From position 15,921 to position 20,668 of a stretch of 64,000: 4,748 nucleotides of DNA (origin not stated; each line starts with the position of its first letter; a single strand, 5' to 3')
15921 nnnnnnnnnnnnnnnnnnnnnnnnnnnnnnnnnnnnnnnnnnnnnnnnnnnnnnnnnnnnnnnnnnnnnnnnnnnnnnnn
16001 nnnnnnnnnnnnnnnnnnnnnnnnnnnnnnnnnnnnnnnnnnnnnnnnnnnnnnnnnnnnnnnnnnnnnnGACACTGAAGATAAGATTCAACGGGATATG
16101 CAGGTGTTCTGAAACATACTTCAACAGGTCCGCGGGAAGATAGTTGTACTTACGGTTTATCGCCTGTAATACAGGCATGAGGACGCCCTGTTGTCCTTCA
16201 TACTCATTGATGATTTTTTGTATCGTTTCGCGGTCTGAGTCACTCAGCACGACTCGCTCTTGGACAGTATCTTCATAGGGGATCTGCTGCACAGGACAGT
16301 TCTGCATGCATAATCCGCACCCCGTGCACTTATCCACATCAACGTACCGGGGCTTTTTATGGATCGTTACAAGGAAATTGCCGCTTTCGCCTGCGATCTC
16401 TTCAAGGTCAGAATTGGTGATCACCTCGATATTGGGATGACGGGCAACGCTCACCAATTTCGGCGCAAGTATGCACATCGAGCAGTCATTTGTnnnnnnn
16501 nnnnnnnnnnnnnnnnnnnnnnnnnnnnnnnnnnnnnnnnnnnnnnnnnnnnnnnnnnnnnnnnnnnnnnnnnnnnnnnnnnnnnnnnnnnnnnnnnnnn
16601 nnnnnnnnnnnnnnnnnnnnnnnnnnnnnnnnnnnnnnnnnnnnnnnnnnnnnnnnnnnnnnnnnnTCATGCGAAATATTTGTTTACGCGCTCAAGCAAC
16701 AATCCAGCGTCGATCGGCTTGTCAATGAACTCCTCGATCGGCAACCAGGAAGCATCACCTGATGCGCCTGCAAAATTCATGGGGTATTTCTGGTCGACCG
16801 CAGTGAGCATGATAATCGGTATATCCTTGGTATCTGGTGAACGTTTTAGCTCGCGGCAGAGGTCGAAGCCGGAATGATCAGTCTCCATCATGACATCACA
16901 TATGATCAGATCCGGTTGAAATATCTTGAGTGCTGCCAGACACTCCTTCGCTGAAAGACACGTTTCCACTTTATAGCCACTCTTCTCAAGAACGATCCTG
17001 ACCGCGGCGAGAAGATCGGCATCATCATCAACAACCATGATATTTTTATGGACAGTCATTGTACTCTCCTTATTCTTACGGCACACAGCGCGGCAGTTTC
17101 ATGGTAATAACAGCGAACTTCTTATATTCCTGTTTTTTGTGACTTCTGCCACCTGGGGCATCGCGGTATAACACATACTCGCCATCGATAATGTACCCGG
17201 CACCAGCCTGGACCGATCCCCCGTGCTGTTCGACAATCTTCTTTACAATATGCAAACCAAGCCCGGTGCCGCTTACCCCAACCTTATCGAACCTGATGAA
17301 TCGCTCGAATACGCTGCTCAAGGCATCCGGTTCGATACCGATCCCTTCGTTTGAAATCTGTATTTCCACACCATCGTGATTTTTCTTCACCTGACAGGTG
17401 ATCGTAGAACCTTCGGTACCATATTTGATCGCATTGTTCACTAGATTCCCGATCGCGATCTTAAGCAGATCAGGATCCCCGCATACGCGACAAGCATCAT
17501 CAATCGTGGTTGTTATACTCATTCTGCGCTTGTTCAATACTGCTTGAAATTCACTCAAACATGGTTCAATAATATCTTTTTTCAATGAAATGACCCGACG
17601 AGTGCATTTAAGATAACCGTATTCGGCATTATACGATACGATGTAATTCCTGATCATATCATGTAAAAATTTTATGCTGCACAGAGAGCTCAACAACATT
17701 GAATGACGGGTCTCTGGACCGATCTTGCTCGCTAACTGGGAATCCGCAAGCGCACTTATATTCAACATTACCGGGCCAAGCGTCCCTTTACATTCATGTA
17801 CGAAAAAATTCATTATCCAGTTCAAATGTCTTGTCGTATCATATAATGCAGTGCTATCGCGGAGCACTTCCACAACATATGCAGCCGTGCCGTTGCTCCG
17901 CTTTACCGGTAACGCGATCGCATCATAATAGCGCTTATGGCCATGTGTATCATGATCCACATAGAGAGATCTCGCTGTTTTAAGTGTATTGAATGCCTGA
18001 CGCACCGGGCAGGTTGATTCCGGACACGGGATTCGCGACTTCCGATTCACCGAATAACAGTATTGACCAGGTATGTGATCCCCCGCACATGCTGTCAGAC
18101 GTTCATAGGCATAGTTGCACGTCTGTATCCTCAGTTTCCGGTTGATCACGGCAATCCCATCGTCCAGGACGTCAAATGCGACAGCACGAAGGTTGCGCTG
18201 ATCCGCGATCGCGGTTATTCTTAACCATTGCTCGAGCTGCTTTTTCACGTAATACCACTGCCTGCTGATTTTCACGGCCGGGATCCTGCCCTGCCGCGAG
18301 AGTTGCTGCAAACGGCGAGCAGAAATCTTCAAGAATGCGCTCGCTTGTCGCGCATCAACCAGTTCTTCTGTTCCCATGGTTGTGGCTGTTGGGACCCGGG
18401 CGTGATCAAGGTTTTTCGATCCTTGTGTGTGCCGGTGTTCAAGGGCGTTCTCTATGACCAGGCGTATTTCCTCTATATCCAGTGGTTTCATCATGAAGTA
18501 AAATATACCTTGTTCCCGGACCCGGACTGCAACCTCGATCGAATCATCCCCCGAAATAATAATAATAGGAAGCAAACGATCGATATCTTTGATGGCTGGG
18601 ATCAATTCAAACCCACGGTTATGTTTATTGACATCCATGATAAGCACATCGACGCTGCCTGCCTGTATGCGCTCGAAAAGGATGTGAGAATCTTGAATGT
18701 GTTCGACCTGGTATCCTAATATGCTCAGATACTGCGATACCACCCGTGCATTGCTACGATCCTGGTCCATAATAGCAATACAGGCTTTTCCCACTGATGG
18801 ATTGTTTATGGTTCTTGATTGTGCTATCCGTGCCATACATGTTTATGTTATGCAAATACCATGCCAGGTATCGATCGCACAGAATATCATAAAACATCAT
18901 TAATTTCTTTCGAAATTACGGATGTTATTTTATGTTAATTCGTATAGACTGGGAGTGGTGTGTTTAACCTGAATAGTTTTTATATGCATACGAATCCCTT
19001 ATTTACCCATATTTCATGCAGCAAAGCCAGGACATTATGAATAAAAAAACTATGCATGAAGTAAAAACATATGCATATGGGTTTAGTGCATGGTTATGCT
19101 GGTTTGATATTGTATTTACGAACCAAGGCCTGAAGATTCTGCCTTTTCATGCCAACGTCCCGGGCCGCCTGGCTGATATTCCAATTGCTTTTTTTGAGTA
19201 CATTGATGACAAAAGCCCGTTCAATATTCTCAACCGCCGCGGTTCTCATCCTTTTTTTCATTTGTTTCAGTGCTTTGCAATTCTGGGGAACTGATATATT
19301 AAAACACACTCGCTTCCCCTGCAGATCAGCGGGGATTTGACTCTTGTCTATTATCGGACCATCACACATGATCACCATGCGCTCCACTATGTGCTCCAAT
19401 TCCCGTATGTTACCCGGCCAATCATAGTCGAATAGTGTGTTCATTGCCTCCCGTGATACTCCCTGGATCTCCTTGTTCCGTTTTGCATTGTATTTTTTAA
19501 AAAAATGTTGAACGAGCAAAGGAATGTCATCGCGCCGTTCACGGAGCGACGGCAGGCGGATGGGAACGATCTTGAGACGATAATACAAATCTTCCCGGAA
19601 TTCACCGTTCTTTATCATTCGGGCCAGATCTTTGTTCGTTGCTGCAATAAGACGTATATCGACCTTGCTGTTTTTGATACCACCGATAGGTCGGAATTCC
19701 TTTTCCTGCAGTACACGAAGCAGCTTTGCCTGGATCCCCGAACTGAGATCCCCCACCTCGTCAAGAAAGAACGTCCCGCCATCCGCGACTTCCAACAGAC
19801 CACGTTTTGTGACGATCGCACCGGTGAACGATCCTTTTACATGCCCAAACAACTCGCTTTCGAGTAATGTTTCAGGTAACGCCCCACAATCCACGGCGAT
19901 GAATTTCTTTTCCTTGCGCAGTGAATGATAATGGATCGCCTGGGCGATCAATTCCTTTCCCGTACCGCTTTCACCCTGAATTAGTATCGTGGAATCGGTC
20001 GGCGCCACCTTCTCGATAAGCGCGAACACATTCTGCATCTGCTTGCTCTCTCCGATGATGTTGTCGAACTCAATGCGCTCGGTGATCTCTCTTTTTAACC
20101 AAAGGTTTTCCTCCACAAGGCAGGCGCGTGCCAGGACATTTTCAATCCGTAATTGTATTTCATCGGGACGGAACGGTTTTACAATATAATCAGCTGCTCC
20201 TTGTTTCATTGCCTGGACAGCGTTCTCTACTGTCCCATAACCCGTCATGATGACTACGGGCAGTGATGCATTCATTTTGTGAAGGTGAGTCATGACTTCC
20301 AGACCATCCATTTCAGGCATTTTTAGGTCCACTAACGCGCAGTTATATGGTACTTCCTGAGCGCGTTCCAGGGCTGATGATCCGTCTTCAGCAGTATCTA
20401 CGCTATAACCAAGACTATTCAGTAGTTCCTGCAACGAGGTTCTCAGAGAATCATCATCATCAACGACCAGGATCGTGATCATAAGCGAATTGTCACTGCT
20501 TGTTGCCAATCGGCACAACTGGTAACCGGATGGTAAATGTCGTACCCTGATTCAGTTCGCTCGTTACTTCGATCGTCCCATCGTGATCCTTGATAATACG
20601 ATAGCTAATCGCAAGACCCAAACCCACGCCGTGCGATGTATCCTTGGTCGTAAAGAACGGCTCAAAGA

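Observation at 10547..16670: HdrA physically fused to a HydBC/NuoEF-type NADH module: two candidate bifurcating flavins in one three-gene unit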

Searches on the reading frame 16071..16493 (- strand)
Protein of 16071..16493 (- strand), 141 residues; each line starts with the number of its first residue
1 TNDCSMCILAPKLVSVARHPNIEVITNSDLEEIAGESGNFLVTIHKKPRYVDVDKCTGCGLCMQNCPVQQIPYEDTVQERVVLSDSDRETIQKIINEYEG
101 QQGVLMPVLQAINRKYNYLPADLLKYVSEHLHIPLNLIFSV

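Call 75: search_protein_representatives(protein=window:16071-16493:-)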
Query: 141 residues. Proteins with E-value up to 0.001 (for the whole library): 1944; up to 1e-10: 682; up to 1e-30: 5. The best 150 are listed.
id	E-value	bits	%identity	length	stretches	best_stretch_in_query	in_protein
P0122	1.5e-41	157.7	52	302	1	1-140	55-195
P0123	4.0e-34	133.7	48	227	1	1-124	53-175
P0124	1.1e-33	132.2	49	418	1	1-140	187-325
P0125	5.8e-33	129.9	48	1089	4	1-69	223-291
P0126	3.8e-32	127.3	46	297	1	1-138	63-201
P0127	3.9e-30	120.8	45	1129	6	1-80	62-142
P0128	7.5e-30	119.9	45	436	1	1-139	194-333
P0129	3.4e-29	117.7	42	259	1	1-130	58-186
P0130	9.3e-29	116.3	43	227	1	1-125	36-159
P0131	3.7e-28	114.4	51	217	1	1-100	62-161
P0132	8.0e-28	113.3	45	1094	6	1-74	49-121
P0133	1.1e-27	112.9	68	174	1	1-76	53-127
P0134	1.3e-27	112.6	44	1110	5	1-74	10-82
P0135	5.2e-27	110.7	48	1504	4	1-80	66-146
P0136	1.7e-26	109.0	44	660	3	1-102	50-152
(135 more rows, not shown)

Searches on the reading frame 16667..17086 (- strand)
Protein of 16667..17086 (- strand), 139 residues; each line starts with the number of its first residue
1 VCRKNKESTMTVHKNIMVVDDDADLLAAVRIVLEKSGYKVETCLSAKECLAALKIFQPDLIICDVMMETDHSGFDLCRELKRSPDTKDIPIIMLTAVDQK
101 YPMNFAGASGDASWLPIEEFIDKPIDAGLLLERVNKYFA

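Call 7: search_protein_families(library=pfam, proteins=[window:16667-17086:-], max_evalue=0.001)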
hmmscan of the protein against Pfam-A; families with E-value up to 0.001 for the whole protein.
window:16667-17086:- (139 aa): 1 family
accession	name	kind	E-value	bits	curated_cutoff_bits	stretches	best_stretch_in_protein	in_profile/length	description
PF00072.30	Response_reg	-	1.1e-20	74.3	30.2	1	16-134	1-110/111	Response regulator receiver domain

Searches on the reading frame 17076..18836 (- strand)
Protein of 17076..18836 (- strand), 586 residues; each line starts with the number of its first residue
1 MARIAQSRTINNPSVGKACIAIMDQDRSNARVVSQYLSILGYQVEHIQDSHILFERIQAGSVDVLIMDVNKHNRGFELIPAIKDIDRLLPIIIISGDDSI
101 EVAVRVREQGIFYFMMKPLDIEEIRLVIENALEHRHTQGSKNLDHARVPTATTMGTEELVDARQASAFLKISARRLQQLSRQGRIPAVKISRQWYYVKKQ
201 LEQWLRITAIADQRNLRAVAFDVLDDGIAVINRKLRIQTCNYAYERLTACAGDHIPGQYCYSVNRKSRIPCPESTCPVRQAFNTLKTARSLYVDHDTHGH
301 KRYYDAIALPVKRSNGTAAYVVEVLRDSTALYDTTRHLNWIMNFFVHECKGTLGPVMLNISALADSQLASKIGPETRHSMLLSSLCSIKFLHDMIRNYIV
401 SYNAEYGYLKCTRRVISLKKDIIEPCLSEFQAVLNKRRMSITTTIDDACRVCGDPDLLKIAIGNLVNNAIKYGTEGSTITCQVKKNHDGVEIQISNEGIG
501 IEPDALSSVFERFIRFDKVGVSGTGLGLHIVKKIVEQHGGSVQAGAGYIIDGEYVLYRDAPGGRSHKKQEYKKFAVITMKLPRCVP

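Call 7: search_protein_families(library=pfam, proteins=[window:17076-18836:-], max_evalue=0.001)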
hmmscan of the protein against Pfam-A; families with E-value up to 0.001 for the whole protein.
window:17076-18836:- (586 aa): 7 families
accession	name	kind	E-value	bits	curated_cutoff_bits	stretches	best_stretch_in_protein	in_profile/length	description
PF02518.31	HATPase_c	-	5.7e-23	81.9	26.4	1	453-558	1-94/111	Histidine kinase-, DNA gyrase B-, and HSP90-like ATPase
PF00072.30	Response_reg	-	3.5e-16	59.8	30.2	1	20-128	1-110/111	Response regulator receiver domain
PF12728.13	HTH_17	-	4.9e-09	36.7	27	1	161-206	3-48/51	Helix-turn-helix domain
PF08448.16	PAS_4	-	5.5e-09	36.7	23.1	1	221-331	1-108/110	PAS fold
PF14501.12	HATPase_c_5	-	1.1e-05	25.7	22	1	459-543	7-87/102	GHKL domain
PF13581.12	HATPase_c_2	-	0.00024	21.5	27.4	1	458-538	32-112/127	Histidine kinase-like ATPase domain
PF13426.13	PAS_9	-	0.00033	21.3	27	0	225-329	1-102/103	PAS domain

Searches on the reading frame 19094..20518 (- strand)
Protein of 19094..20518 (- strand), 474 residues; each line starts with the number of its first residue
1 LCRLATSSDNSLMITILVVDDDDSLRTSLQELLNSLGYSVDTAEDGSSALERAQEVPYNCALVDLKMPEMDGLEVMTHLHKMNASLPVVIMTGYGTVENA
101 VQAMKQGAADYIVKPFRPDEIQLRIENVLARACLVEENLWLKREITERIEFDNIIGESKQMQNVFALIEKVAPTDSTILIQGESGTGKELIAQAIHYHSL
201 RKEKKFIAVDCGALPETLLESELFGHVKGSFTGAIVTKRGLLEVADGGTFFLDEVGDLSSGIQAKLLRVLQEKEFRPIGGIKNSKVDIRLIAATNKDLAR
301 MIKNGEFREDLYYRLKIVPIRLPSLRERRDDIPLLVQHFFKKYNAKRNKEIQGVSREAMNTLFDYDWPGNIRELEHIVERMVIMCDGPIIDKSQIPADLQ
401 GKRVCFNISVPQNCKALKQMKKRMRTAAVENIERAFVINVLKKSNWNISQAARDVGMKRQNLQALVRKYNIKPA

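Call 7: search_protein_families(library=pfam, proteins=[window:19094-20518:-], max_evalue=0.001)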
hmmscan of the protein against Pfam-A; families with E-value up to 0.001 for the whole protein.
window:19094-20518:- (474 aa): 7 families
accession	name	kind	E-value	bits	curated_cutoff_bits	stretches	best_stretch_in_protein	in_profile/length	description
PF00158.32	Sigma54_activat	-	1.8e-71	239.7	20.2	1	154-320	1-167/168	Sigma-54 interaction domain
PF00072.30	Response_reg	-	5.5e-32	110.7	30.2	1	16-125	1-110/111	Response regulator receiver domain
PF25601.1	AAA_lid_14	-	4e-30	103.9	27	1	326-402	1-77/87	AAA+ ATPase lid domain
PF14532.12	Sigma54_activ_2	-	4e-21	76.2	25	1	155-325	1-138/138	Sigma-54 interaction domain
PF07728.20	AAA_5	-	8.3e-08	32.8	22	1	178-296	2-123/139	AAA domain (dynein-related subfamily)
PF02954.25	HTH_8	-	7.6e-07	29.2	22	1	429-463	2-36/42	Bacterial regulatory protein, Fis family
PF07724.20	AAA_2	-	1.3e-06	29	27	1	176-306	4-135/166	AAA domain (Cdc48 subfamily)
